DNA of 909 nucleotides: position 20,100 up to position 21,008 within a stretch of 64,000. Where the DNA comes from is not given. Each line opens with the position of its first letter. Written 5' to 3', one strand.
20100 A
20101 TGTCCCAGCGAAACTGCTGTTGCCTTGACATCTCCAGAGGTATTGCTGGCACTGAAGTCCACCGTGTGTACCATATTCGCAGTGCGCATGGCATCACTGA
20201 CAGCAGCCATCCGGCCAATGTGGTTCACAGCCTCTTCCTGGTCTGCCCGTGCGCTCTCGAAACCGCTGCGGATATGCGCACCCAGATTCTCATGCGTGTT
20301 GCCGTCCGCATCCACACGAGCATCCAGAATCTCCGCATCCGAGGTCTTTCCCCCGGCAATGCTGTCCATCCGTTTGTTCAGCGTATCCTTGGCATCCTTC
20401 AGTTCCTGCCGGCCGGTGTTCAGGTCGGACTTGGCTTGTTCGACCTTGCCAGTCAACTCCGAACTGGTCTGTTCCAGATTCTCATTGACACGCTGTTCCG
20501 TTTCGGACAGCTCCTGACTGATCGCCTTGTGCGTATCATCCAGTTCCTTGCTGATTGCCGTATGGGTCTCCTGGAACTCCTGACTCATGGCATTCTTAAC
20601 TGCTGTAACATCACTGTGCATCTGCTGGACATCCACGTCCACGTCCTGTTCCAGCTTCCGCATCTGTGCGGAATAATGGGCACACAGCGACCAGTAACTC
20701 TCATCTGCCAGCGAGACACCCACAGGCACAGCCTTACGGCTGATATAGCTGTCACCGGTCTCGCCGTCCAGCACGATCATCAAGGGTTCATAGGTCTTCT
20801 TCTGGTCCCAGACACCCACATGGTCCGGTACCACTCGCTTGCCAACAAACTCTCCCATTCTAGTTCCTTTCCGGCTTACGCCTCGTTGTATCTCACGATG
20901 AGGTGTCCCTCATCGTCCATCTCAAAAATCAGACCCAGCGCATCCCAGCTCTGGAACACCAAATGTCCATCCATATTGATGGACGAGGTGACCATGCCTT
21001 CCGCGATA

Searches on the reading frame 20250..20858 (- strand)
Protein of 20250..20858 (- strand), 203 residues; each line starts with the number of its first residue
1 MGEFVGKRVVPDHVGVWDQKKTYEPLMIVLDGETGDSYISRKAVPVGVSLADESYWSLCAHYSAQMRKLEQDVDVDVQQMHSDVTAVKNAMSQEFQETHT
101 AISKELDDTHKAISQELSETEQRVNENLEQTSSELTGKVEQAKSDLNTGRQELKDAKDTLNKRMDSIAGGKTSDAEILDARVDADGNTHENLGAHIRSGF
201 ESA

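Call 21: find_homologous_proteins(query=window:20250-20858:-, max_evalue=0.00001)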
Query seq(203 aa) (203 aa): 49 proteins with E <= 0.00001 among 176 candidates.
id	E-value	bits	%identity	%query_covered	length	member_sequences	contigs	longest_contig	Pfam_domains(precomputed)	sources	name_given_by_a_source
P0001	1.6e-125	434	99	100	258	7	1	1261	PF28217.1,PF01442.24,PF27984.1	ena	-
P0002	9.6e-125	432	99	100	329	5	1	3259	PF28217.1,PF01442.24,PF27984.1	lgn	-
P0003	5.8e-121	420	98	97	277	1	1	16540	PF28217.1,PF01442.24,PF27984.1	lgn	-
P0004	1.7e-116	405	94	99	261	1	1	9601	PF28217.1,PF01442.24,PF27984.1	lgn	-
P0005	2.6e-116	404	95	98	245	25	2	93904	PF01442.24,PF27984.1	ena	-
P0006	5.8e-116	403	95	98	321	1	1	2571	PF28217.1,PF01442.24,PF27984.1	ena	-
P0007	9.3e-104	364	100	83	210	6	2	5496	PF28217.1,PF01442.24,PF27984.1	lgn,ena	-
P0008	3.4e-99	349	81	97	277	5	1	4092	PF28217.1,PF01442.24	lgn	-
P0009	1.2e-98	347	82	100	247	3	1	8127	PF01442.24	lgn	-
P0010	1.1e-97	344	91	87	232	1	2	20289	PF28217.1,PF01442.24,PF27984.1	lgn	-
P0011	3.3e-97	342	79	97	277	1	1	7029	PF01442.24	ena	-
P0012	1.1e-90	321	77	98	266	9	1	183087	PF01442.24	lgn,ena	-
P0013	2.5e-90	320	79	98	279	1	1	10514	-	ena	-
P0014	1.3e-87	311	97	73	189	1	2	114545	PF01442.24,PF27984.1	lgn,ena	-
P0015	5.9e-87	309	80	92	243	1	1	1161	PF01442.24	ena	-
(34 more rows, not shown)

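Call 26: find_related_loci(query=A3, collection=genome_contigs, flank=10000)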
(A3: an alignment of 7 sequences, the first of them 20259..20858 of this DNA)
Query A3 (200 aa) in genome_contigs; peptide patterns used: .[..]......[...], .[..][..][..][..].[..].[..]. (x = any residue, [..] = any of these).
174 stretches matched a pattern; 22 encode a relative of the query (tblastn E <= 1e-3); 22 distinct loci.
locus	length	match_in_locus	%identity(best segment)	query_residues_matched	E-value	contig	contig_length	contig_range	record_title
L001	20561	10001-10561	77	1-198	3e-102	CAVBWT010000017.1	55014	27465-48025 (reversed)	Lawsonibacter asaccharolyticus isolate H07663-L1_cleanbin_000015 genome assembly, contig: Spades_H07663-L1_contig_299, w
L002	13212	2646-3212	45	1-200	1e-50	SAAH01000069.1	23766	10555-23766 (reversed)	MAG: Clostridia bacterium isolate INTA.CYC.029 contig-100_1653, whole genome shotgun sequence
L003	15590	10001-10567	44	1-200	2e-50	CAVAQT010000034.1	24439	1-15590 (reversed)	Ruminococcus bromii isolate H07660-L1_cleanbin_000001 genome assembly, contig: Spades_H07660-L1_contig_639, whole genome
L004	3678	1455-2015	43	1-198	2e-45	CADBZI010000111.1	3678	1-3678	MAG: uncultured Lachnospiraceae bacterium isolate RUG14439 genome assembly, contig: RUG14439_asm_111, whole genome shotg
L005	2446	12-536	42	1-197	4e-44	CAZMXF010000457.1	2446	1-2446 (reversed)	MAG TPA_asm: uncultured Oscillospiraceae bacterium isolate SRP278969_co1_70 genome assembly, contig: NODE_73494_length_2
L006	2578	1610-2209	39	1-198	4e-42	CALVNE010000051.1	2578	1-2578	MAG: uncultured Clostridia bacterium isolate BRZ_EH__bin128 genome assembly, contig: BRZ_EH__NODE_69014_length_2578_cov_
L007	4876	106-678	40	1-200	5e-41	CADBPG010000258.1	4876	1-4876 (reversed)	MAG: uncultured Clostridiales bacterium isolate RUG14172 genome assembly, contig: RUG14172_asm_258, whole genome shotgun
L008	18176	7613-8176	40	1-197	5e-44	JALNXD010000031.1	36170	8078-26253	MAG: Syntrophales bacterium isolate SO_2016_LW2 bin 9 scaffold01895_LW138R_2016, whole genome shotgun sequence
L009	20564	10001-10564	41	1-197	2e-40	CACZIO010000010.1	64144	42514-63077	MAG: uncultured Lachnospiraceae bacterium isolate RUG12648 genome assembly, contig: RUG12648_asm_10, whole genome shotgu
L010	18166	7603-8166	40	1-197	4e-42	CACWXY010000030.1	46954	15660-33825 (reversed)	MAG: uncultured Clostridiales bacterium isolate RUG11012 genome assembly, contig: RUG11012_asm_30, whole genome shotgun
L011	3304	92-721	36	1-197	5e-38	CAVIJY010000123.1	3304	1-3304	Lachnospiraceae bacterium isolate H07676-L1_cleanbin_000022 genome assembly, contig: Spades_H07676-L1_contig_21527, whol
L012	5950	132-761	35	1-197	3e-37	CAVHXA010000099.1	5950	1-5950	Oscillospiraceae bacterium isolate H07634-L1_cleanbin_000001 genome assembly, contig: Spades_H07634-L1_contig_8978, whol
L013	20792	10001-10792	34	1-198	9e-37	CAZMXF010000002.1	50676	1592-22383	MAG TPA_asm: uncultured Oscillospiraceae bacterium isolate SRP278969_co1_70 genome assembly, contig: NODE_459_length_506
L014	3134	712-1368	36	1-197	1e-36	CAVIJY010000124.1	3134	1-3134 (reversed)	Lachnospiraceae bacterium isolate H07676-L1_cleanbin_000022 genome assembly, contig: Spades_H07676-L1_contig_22943, whol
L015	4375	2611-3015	31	67-198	4e-13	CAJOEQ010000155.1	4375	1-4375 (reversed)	uncultured Synergistales bacterium isolate Red_deer_3_mag_11 genome assembly, contig: scaffold_53362, whole genome shotg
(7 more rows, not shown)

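Call 30: search_protein_families(library=pfam, proteins=[L002:2646-5996:+, L004:1455-3590:+, L005:12-2378:+, L007:106-1308:+, L008:7613-10759:+, L012:132-3347:+, L013:10001-12721:+, L014:712-3132:+, L001:10001-10798:+], max_evalue=0.001)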
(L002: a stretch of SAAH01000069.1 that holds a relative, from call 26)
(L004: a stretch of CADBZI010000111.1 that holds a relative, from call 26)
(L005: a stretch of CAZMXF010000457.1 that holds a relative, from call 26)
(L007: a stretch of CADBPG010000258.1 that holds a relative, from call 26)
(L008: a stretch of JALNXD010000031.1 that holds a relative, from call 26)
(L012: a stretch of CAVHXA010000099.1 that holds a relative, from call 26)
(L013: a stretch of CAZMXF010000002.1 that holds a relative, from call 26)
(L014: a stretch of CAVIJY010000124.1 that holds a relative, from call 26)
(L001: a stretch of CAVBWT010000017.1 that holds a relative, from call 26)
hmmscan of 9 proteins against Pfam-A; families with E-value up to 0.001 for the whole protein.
L002:2646-5996:+ (1117 aa): 1 family
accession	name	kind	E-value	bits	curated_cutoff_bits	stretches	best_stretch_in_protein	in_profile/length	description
PF01442.23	Apolipoprotein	-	4.7e-06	26.9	90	1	65-165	27-124/190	Apolipoprotein A1/A4/E domain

L004:1455-3590:+ (712 aa): 1 family
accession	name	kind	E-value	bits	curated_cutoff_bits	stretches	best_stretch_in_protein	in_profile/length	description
PF13472.12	Lipase_GDSL_2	-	2.6e-15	57.8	32.9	1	516-698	1-178/178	GDSL-like Lipase/Acylhydrolase family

L005:12-2378:+ (789 aa): 1 family
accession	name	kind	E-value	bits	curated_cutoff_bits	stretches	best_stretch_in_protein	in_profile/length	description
PF03009.23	GDPD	-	5.2e-09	37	23.6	1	497-657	1-117/244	Glycerophosphoryl diester phosphodiesterase family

L007:106-1308:+ (401 aa): 0 families

L008:7613-10759:+ (1049 aa): 0 families

L012:132-3347:+ (1072 aa): 0 families

L013:10001-12721:+ (907 aa): 2 families
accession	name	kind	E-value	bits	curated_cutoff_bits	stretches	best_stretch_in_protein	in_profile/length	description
PF13472.12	Lipase_GDSL_2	-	4.1e-05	24.6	32.9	1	657-890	2-176/178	GDSL-like Lipase/Acylhydrolase family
PF00657.28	Lipase_GDSL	-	4.2e-05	24.2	23.6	1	655-895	2-206/208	GDSL-like Lipase/Acylhydrolase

L014:712-3132:+ (807 aa): 1 family
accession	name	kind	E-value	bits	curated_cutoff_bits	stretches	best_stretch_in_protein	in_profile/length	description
PF13472.12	Lipase_GDSL_2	-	0.00056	20.9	32.9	0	670-778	2-79/178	GDSL-like Lipase/Acylhydrolase family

L001:10001-10798:+ (266 aa): 5 families
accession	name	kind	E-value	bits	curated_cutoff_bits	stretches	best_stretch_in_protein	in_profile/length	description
PF01442.23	Apolipoprotein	-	1.2e-06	28.8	90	1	66-168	28-127/190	Apolipoprotein A1/A4/E domain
PF05615.18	THOC7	-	0.00014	22.6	28.7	1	67-153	37-114/136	Tho complex subunit 7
PF07926.17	TPR_MLP1_2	-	0.00014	22.3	36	1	65-155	19-107/129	TPR/MLP1/MLP2-like protein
PF06705.16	SF-assemblin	-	0.00034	20.5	30.6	1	53-156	59-158/247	SF-assemblin/beta giardin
PF03915.18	AIP3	-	0.00075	19.2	31.6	1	63-157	71-165/406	Actin interacting protein 3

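Call 32: search_protein_representatives(alignment_id=A3)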
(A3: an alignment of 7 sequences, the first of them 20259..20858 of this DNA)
Query: 7 sequences, 191 profile positions. Proteins with E-value up to 0.001 (for the whole library): 8009; up to 1e-10: 2349; up to 1e-30: 136. The best 150 are listed.
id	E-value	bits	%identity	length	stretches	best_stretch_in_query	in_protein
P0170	2.1e-88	311.6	-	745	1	1-189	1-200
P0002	2.5e-88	311.4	-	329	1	1-189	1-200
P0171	6.5e-87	306.8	-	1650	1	1-189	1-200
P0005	3.9e-86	304.3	-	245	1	1-188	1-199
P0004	4.9e-86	303.9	-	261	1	1-188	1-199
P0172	3.7e-85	301.1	-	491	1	1-188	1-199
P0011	1.4e-82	292.6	-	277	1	1-188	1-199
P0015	7.2e-82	290.3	-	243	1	1-175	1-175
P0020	9.4e-80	283.4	-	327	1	1-188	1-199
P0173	3.0e-71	255.7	-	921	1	1-189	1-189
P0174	4.2e-71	255.2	-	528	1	1-188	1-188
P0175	4.3e-69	248.7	-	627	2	1-188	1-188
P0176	9.9e-69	247.5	-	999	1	1-189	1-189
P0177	1.2e-68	247.2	-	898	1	1-188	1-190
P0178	1.0e-67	244.1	-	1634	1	1-188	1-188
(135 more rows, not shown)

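Call 34: search_protein_families(library=pfam, alignment_id=A4, max_evalue=0.0001)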
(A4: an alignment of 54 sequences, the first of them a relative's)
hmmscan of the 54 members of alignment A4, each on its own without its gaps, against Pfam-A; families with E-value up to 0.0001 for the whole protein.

A. member 1, P0171 (1650 aa): 2 families
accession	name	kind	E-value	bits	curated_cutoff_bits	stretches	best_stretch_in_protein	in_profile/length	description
PF08757.17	CotH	-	1.2e-26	94.4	23.8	1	1310-1635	2-314/322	CotH kinase protein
PF01442.23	Apolipoprotein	-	3.3e-06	27.4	90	1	68-168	30-127/190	Apolipoprotein A1/A4/E domain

B. families by the number of members that match (of 54 scanned): 10 families
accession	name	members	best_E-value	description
PF13472.12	Lipase_GDSL_2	15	2e-20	GDSL-like Lipase/Acylhydrolase family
PF01442.23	Apolipoprotein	9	2.2e-06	Apolipoprotein A1/A4/E domain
PF00657.28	Lipase_GDSL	7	1.1e-13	GDSL-like Lipase/Acylhydrolase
PF03009.23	GDPD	4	1.6e-29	Glycerophosphoryl diester phosphodiesterase family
PF08757.17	CotH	3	1.2e-26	CotH kinase protein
PF00149.33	Metallophos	2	8.3e-11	Calcineurin-like phosphoesterase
PF01522.26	Polysacc_deac_1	1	2.5e-06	Polysaccharide deacetylase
PF07464.16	ApoLp-III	1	8.4e-06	Apolipophorin-III precursor (apoLp-III)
PF10096.14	DUF2334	1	8.6e-06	Uncharacterized protein conserved in bacteria (DUF2334)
PF18560.7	Lectin_like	1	6.2e-05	Lectin like domain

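Call 45: search_dna_similar(query=window:20259-20858:-, collection=phages, mode=protein, max_rows=30)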
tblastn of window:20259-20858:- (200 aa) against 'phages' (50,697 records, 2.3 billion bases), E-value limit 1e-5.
Records with a match: 3; places in all: 3; records where one place covers at least 80% of the query: 0.
Best place of each record, by identity: <60% 3.
By first word of the organism name: Bacteriophage 1; Eggerthella 1; crAssphage 1.
By host as written in the record: - 2; Eggerthella lenta DSM 2243 1.
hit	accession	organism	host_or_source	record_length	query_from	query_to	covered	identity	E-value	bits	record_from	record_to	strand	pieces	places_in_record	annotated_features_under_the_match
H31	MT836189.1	Bacteriophage sp.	human fecal samples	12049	4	74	36%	43.8%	4e-11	67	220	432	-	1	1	record has no annotation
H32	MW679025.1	Eggerthella phage LE1-1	Eggerthella lenta DSM 2243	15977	3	91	45%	33.7%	5e-9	61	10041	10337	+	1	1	SGNH/GDSL hydrolase family protein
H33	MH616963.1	crAssphage sp. isolate ctbg_1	house mouse tissue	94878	15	124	55%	26.3%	2e-7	56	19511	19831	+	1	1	hypothetical protein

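Call 64: search_solved_structures(query=A3, max_evalue=10, show_alignments=3)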
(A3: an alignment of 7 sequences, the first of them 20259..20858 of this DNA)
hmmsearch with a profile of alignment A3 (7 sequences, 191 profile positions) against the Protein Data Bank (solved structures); distinct sequences matched with E-value up to 10: 73 (the best 60 are shown).
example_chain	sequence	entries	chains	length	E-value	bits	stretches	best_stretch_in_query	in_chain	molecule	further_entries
3s84_A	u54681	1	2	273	3.7e-05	27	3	79-174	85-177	Apolipoprotein A-IV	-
3k2s_A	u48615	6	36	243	0.0004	23.7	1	17-143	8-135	Apolipoprotein A-I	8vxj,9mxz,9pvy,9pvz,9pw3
6clz_B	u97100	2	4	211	0.0015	21.8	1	67-144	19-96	Apolipoprotein A-I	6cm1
2n5e_A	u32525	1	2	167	0.0024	21.1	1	67-151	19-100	Apolipoprotein A-I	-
2msc_A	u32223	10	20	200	0.0062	19.8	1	57-142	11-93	Apolipoprotein A-I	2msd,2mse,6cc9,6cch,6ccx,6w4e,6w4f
1av1_A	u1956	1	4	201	0.0063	19.8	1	57-142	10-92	APOLIPOPROTEIN A-I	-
4v6m_A0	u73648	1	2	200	0.0064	19.7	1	57-137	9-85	Apolipoprotein A-I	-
6pts_A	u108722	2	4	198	0.0064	19.7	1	57-142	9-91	Apolipoprotein A-I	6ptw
9o19_X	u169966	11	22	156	0.01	19.1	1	69-184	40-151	ATP synthase subunit b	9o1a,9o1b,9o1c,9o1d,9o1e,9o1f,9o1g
3r2p_A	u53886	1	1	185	0.013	18.8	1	17-144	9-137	Apolipoprotein A-I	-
9hx4_F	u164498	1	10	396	0.014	18.6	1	60-174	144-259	Apolipoprotein A-IV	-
7kjr_C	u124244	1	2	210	0.019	18.2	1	67-136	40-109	Apolipoprotein A-I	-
8eqs_C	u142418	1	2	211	0.019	18.2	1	67-136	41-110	Apolipoprotein A-I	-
1eq1_A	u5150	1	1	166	0.024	17.9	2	74-143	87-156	APOLIPOPHORIN-III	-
9j1l_1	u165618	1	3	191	0.028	17.6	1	127-183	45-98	Alpha-amylase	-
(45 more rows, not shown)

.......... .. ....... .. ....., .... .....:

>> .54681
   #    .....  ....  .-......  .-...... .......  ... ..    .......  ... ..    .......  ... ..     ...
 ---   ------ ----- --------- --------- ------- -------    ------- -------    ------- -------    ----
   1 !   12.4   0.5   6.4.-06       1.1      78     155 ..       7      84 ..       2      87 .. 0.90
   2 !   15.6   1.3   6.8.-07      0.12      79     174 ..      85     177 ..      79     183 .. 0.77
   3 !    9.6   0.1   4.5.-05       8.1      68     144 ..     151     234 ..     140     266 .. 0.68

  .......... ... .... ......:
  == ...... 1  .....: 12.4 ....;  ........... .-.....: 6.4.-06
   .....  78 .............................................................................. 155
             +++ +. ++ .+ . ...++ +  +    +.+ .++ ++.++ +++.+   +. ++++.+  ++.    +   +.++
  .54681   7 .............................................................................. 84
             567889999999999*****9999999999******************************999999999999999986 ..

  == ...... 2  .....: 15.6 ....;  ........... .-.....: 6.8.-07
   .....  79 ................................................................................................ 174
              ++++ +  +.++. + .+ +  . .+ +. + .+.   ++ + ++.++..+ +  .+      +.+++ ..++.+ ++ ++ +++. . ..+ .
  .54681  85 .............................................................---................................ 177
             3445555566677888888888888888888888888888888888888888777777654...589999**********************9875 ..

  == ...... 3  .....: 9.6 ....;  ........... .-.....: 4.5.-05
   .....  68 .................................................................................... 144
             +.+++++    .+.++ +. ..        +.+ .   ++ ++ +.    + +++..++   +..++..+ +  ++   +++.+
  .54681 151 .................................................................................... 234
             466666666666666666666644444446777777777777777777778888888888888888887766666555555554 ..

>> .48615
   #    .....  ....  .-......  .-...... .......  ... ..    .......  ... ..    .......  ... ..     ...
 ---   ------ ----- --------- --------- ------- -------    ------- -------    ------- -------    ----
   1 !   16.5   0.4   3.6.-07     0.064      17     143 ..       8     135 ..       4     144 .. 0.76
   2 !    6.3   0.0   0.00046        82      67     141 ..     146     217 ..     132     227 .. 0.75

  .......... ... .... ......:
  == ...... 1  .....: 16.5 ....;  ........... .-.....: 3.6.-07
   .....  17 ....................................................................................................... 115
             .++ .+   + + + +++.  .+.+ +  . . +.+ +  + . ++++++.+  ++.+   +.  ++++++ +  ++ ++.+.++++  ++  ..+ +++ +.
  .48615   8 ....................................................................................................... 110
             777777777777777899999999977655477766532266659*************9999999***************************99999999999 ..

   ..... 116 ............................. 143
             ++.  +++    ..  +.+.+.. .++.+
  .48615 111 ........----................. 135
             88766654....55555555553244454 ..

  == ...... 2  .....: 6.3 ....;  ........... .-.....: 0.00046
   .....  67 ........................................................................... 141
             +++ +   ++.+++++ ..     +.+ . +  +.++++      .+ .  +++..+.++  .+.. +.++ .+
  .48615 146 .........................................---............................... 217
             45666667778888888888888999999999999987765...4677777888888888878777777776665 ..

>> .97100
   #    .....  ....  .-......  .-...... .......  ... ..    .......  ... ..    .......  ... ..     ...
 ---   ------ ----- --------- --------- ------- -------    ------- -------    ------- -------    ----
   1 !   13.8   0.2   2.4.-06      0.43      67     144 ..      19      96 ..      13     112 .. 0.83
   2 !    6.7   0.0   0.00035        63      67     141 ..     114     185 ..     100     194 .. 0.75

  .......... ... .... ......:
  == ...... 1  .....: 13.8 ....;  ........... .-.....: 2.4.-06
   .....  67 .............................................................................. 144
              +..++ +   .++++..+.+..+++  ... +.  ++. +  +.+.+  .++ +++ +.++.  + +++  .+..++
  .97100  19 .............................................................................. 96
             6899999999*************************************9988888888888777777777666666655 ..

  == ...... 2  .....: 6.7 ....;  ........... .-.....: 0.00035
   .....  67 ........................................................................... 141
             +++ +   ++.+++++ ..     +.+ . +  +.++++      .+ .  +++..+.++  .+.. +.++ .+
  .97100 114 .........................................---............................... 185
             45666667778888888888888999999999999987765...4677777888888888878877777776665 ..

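Call 79: find_encoding_contigs(protein=P0005, flank=9000, max_places=2)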
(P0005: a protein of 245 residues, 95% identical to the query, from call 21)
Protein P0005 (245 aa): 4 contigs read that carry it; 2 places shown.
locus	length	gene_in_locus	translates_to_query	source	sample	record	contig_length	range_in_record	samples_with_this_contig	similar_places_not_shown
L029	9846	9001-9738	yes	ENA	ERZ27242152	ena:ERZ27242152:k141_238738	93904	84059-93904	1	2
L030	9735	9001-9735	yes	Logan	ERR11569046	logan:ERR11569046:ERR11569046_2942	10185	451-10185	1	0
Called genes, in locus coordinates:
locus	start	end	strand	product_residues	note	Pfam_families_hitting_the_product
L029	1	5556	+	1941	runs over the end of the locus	-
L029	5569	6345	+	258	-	-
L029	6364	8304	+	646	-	PF06605:Prophage_tail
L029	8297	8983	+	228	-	-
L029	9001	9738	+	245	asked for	PF01442:Apolipoprotein (weak), PF27984:CRLF3_N (weak)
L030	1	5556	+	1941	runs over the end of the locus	-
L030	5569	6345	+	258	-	-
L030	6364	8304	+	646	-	PF06605:Prophage_tail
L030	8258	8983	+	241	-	-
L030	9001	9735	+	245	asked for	PF01442:Apolipoprotein (weak), PF27984:CRLF3_N (weak)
